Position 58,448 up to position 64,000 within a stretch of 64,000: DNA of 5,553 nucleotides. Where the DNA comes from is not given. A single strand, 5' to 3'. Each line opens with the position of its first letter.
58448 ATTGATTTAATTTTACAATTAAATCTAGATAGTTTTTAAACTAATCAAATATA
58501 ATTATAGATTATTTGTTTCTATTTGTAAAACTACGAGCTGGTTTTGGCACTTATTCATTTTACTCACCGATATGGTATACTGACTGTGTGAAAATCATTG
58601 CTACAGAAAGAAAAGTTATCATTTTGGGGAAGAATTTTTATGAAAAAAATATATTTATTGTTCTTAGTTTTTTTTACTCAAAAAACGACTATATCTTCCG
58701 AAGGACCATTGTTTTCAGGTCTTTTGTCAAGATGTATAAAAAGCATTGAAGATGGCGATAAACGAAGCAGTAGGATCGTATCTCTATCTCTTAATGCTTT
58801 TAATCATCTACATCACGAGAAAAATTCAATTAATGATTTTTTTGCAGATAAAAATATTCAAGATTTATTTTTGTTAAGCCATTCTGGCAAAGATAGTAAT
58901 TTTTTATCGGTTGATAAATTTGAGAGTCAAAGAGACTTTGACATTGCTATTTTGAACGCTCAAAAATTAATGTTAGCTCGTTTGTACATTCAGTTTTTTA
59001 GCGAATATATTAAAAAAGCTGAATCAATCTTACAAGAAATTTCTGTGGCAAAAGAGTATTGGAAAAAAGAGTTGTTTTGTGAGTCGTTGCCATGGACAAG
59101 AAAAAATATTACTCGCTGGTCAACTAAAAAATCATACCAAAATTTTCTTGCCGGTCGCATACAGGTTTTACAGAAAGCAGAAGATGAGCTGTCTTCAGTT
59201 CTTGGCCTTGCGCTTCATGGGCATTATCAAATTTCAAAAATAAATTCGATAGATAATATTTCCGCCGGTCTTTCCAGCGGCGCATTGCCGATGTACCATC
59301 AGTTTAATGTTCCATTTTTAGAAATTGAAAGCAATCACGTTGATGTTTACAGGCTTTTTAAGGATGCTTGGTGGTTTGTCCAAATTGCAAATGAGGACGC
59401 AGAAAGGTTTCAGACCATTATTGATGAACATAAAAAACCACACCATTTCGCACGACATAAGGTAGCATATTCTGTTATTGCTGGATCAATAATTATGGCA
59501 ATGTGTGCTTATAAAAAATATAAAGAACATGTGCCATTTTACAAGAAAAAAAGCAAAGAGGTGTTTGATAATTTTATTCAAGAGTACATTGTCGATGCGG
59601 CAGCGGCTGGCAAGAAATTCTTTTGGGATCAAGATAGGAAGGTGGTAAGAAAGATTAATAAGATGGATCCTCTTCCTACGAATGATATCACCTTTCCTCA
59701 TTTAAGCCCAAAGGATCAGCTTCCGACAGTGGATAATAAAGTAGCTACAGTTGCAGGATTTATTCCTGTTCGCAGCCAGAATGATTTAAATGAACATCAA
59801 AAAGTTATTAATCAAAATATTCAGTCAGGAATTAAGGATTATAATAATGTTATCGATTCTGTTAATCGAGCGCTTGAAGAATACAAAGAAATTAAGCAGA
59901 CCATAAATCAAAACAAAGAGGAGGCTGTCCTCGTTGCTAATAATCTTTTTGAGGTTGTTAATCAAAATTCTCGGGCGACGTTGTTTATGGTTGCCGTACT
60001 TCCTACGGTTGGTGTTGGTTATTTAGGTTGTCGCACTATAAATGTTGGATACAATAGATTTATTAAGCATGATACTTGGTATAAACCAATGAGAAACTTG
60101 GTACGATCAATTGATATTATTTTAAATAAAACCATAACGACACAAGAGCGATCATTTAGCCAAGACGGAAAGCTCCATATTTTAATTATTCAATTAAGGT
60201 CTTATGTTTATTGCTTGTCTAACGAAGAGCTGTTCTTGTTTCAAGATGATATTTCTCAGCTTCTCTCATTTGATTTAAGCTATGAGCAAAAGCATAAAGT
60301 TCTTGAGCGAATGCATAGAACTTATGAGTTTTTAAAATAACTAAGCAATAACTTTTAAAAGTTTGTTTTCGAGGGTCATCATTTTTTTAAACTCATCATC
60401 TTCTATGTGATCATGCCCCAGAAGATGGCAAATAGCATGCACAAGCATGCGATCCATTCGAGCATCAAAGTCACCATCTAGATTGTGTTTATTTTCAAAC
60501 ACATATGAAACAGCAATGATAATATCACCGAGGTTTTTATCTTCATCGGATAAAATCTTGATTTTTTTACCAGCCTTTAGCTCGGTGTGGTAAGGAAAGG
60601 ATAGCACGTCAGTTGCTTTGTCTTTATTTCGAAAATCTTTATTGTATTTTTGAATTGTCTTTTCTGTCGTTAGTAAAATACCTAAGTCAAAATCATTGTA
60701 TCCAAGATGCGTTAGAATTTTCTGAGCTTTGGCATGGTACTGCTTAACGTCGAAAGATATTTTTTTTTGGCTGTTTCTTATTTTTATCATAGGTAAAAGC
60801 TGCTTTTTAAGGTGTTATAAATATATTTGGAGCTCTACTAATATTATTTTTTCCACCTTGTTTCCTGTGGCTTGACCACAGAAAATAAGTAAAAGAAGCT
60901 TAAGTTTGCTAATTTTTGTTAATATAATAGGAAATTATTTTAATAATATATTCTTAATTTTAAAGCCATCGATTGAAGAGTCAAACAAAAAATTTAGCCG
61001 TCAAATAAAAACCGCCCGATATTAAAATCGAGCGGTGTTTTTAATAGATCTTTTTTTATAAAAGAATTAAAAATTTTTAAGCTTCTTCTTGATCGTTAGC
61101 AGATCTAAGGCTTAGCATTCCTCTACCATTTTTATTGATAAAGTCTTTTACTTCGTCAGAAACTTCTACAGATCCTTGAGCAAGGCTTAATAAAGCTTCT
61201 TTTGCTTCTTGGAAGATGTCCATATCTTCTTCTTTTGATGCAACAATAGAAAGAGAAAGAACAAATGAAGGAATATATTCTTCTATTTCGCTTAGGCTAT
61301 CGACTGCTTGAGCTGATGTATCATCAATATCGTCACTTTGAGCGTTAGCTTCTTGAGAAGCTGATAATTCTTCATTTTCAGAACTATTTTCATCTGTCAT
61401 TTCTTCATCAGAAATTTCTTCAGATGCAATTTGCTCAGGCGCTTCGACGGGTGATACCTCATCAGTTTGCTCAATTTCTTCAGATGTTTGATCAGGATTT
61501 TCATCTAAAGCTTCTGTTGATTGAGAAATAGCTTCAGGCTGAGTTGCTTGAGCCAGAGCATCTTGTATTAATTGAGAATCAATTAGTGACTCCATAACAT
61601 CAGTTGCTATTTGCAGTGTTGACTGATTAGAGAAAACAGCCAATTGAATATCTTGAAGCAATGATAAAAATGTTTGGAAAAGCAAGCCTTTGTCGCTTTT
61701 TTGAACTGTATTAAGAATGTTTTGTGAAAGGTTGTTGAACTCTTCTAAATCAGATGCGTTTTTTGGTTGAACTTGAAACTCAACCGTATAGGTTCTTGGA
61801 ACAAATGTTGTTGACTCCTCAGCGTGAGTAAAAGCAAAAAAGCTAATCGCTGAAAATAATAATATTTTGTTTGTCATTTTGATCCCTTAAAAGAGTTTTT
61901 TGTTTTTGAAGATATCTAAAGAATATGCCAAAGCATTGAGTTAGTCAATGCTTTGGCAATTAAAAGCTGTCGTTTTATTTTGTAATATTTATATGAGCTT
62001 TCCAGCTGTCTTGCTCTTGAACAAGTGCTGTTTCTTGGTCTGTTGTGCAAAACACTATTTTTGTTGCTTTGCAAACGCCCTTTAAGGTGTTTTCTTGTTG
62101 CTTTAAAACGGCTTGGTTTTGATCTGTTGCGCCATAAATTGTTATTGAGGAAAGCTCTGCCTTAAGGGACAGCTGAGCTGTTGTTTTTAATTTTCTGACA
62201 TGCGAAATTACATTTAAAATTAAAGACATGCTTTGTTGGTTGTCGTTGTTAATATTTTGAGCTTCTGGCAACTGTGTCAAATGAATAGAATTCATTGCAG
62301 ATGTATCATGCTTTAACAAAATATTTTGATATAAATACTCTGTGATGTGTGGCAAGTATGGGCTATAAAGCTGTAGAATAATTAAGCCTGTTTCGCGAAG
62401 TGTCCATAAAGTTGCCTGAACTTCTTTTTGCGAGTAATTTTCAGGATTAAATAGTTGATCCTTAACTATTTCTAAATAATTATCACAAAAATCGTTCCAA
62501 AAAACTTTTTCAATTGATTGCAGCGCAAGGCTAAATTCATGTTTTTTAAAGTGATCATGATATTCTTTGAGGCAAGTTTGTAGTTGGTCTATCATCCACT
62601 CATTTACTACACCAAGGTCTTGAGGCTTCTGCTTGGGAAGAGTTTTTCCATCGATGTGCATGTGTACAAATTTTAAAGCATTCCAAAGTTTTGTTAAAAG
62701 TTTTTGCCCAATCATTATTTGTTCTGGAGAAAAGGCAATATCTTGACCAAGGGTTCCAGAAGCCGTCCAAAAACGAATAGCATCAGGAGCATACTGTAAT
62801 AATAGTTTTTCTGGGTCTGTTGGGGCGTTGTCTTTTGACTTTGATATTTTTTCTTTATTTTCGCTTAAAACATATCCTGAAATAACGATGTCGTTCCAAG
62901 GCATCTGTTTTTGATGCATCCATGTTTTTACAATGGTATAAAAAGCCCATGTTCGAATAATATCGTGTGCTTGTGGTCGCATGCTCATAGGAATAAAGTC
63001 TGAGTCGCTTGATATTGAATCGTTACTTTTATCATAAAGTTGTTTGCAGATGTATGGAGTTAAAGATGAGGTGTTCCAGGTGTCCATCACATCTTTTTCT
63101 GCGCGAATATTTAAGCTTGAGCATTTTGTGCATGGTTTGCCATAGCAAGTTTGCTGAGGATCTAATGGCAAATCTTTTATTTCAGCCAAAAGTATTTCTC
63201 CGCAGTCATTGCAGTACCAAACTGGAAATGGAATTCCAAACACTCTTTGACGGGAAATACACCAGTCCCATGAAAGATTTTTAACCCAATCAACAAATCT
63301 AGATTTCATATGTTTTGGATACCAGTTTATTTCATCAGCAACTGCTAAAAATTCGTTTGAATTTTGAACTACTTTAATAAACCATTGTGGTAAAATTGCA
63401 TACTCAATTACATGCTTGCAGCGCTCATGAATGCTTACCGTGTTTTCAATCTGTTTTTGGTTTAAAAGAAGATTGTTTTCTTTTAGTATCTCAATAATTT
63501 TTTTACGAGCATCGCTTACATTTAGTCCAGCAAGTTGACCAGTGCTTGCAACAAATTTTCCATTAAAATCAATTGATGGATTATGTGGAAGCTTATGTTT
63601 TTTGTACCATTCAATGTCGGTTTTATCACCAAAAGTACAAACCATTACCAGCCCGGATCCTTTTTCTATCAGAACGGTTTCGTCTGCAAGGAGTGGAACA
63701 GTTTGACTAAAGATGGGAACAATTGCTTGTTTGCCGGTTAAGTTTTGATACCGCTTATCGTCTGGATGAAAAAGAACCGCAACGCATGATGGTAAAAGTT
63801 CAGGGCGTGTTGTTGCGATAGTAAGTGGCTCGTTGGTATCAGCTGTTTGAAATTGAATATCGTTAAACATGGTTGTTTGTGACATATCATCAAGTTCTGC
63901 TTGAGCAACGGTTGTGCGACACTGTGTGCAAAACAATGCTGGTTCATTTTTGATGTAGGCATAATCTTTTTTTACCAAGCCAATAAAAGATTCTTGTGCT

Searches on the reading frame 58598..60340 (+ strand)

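Call 16: search_protein_families(library=pfam, max_evalue=0.00001, proteins=[window:58598-60340:+])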
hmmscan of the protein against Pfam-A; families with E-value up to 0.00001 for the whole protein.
window:58598-60340:+ (580 aa): 1 family
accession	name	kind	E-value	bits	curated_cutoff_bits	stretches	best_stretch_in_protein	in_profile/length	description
PF08637.16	NCA2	-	4e-07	30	20.6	1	463-576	162-289/289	ATP synthase regulation protein NCA2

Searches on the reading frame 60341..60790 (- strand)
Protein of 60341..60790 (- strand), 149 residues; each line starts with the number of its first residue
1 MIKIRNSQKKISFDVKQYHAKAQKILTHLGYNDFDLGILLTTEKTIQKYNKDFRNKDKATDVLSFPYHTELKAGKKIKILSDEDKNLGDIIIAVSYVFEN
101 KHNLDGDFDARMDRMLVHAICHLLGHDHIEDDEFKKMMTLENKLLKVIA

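Call 16: search_protein_families(library=pfam, max_evalue=0.00001, proteins=[window:60341-60790:-])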
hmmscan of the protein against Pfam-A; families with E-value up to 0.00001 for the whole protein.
window:60341-60790:- (149 aa): 1 family
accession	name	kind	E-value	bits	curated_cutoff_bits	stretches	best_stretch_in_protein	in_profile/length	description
PF02130.23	YbeY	-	1.9e-28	99.3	25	1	13-146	5-127/129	Endoribonuclease YbeY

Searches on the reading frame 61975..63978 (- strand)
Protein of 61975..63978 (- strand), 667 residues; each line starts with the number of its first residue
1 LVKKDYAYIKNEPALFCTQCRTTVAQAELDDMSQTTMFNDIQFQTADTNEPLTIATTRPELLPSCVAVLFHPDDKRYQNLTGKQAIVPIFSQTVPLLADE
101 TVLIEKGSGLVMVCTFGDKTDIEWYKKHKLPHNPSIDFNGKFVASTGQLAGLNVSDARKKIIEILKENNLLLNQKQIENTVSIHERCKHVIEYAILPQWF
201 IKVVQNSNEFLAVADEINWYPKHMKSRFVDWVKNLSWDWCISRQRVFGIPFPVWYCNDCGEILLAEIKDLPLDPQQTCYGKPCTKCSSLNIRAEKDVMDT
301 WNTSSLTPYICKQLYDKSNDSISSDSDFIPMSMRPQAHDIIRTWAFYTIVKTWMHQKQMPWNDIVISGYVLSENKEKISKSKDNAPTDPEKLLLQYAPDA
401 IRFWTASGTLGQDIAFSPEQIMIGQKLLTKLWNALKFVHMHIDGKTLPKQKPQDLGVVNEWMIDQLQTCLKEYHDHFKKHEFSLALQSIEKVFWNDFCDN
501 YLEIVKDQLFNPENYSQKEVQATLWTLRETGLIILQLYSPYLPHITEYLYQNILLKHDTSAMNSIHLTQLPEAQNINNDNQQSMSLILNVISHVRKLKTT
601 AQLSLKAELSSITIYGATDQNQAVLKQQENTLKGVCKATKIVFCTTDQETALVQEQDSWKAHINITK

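Call 16: search_protein_families(library=pfam, max_evalue=0.00001, proteins=[window:61975-63978:-])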
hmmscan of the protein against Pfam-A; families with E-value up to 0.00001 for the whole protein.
window:61975-63978:- (667 aa): 4 families
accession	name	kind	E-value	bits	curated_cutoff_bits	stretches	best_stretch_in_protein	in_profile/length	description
PF00133.28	tRNA-synt_1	-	3.7e-42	145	22.7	1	1-417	150-414/414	tRNA synthetases class I (I, L, M and V)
PF08264.19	Anticodon_1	-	1.7e-30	106.3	25.1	1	460-610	2-145/148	Anticodon-binding domain of tRNA ligase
PF13603.12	tRNA-synt_1_2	-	6.2e-07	29.5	25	0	80-139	84-143/185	Leucyl-tRNA synthetase, editing domain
PF09334.17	tRNA-synt_1g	-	6.9e-06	25.5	20.1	0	359-422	309-372/391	tRNA synthetases class I (M)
